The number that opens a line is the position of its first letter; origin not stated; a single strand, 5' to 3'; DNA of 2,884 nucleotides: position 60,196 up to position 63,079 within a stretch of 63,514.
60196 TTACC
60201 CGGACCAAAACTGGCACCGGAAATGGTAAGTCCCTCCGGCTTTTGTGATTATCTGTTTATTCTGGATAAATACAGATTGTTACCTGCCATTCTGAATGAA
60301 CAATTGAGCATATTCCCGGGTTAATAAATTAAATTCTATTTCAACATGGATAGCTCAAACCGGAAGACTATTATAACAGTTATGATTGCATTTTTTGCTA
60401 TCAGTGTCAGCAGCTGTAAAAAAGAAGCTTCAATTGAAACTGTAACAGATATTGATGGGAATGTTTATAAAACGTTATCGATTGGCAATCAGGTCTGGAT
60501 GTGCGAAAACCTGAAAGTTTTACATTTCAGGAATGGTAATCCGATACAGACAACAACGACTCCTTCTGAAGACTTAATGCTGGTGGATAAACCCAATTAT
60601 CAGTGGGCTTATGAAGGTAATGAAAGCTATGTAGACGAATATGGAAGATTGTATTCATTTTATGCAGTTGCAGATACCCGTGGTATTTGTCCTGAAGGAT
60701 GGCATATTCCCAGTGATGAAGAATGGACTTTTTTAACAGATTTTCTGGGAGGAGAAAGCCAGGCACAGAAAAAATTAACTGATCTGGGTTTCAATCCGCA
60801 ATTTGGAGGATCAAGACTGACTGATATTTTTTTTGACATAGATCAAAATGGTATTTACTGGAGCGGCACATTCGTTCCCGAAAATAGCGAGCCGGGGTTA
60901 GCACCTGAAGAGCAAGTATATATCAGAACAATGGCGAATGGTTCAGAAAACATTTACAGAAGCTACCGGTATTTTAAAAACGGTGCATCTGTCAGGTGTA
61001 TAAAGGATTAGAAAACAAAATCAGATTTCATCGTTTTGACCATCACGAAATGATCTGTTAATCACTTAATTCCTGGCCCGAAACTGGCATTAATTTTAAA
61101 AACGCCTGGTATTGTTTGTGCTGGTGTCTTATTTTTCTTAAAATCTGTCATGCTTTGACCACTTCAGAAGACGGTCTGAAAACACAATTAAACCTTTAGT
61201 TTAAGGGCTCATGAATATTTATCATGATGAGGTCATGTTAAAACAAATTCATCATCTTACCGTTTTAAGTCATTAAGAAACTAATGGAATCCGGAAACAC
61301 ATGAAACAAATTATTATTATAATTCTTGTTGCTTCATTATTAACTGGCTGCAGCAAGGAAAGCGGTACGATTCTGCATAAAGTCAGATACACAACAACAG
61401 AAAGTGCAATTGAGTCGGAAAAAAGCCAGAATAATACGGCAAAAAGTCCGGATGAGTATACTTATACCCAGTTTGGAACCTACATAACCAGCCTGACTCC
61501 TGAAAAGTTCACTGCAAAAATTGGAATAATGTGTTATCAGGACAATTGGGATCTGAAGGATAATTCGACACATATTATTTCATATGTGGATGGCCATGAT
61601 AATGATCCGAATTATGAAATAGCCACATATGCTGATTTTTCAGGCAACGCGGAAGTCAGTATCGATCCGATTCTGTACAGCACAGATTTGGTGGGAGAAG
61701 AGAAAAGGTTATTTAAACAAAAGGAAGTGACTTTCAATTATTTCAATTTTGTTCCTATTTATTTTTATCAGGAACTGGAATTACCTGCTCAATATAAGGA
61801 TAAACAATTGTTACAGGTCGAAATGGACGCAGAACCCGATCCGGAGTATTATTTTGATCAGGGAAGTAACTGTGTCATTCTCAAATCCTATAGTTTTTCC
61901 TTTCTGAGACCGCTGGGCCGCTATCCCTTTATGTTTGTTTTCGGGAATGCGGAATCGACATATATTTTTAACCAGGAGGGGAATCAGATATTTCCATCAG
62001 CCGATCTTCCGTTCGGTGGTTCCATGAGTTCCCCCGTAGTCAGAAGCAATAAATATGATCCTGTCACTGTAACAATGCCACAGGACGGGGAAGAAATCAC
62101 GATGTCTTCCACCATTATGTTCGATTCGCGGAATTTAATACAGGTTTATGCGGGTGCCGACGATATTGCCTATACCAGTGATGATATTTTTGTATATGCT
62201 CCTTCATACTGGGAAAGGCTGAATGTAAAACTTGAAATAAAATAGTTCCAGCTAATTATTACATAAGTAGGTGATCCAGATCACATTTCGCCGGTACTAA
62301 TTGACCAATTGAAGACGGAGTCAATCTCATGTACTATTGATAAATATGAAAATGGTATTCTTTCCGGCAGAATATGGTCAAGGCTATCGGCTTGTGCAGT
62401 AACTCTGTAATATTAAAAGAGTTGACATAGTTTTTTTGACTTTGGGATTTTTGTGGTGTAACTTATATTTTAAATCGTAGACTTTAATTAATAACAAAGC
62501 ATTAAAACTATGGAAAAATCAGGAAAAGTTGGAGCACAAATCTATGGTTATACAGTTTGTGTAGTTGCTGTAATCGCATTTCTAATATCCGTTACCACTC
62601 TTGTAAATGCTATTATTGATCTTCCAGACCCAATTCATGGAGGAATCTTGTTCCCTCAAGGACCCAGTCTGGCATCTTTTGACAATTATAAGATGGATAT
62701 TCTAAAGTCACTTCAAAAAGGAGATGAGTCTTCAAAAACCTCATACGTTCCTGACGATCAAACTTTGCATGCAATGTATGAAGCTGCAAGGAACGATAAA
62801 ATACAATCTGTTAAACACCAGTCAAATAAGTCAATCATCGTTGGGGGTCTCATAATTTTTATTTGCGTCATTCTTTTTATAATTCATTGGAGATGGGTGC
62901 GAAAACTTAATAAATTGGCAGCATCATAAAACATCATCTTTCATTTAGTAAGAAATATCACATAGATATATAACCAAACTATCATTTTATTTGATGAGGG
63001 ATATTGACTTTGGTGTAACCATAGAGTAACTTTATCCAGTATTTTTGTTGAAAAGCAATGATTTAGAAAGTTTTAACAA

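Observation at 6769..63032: Nine copies of an extended promoter-like motif with a conserved spacer, all on the + strand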

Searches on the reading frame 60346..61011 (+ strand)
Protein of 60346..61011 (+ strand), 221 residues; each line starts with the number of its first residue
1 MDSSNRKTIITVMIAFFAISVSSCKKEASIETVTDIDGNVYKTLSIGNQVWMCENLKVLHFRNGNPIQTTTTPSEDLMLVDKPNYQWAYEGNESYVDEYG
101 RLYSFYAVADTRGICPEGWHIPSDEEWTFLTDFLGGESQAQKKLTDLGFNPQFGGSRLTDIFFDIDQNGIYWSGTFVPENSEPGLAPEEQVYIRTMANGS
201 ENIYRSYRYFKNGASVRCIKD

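Call 45: search_protein_families(library=pfam, proteins=[window:60346-61011:+], max_evalue=0.0001)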
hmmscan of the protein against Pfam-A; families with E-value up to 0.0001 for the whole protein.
window:60346-61011:+ (221 aa): 1 family
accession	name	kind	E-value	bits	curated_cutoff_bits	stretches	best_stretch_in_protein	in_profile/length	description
PF09603.15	Fib_succ_major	-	1.4e-33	117.2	33.9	1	45-220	2-187/187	Fibrobacter succinogenes major domain (Fib_succ_major)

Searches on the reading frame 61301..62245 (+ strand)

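Call 45: search_protein_families(library=pfam, proteins=[window:61301-62245:+], max_evalue=0.0001)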
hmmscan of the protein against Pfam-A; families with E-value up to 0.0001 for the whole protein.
window:61301-62245:+ (314 aa): 0 families

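Call 67: search_protein_families(library=pfam, proteins=[window:61301-62245:+], max_evalue=1)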
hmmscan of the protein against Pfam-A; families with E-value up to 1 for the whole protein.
window:61301-62245:+ (314 aa): 1 family
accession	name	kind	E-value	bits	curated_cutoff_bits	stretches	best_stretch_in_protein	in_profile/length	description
PF08139.17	LPAM_1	-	0.18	12.7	20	1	1-18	1-18/18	Prokaryotic membrane lipoprotein lipid attachment site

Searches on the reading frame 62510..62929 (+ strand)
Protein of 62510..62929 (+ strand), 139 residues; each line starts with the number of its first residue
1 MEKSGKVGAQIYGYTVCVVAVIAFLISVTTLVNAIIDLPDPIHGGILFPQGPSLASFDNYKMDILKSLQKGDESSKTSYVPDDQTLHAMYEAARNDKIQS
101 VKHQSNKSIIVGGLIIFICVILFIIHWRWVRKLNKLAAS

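Call 10: search_protein_families(library=pfam, proteins=[window:62510-62929:+], max_evalue=0.01)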
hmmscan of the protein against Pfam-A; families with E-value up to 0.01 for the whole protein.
window:62510-62929:+ (139 aa): 1 family
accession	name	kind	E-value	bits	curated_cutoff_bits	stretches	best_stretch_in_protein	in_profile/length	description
PF13273.12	DUF4064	-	0.0066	17.1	32.1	0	84-137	41-88/102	Protein of unknown function (DUF4064)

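Call 47: find_encoding_contigs(protein=window:62510-62929:+, flank=10000, max_places=4)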
Protein window:62510-62929:+ (139 aa): 3 contigs read that carry it; 3 places shown.
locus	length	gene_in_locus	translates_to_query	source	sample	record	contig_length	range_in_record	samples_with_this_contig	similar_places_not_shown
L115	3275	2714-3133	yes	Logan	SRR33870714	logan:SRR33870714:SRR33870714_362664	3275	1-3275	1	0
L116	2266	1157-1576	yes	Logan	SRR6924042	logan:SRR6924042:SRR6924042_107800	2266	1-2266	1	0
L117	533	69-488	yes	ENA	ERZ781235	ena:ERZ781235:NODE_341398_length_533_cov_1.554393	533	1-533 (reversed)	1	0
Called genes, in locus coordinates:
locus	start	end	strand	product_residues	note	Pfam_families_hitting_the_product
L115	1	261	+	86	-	?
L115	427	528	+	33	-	-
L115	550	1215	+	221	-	PF09603:Fib_succ_major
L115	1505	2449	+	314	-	-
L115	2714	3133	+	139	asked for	-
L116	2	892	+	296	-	?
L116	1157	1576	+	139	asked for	-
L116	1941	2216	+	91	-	-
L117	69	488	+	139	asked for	-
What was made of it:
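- Tried and rejected: Only contigs of 3.3 kb or less were returned (call 47), so I could not measure genome-wide density.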
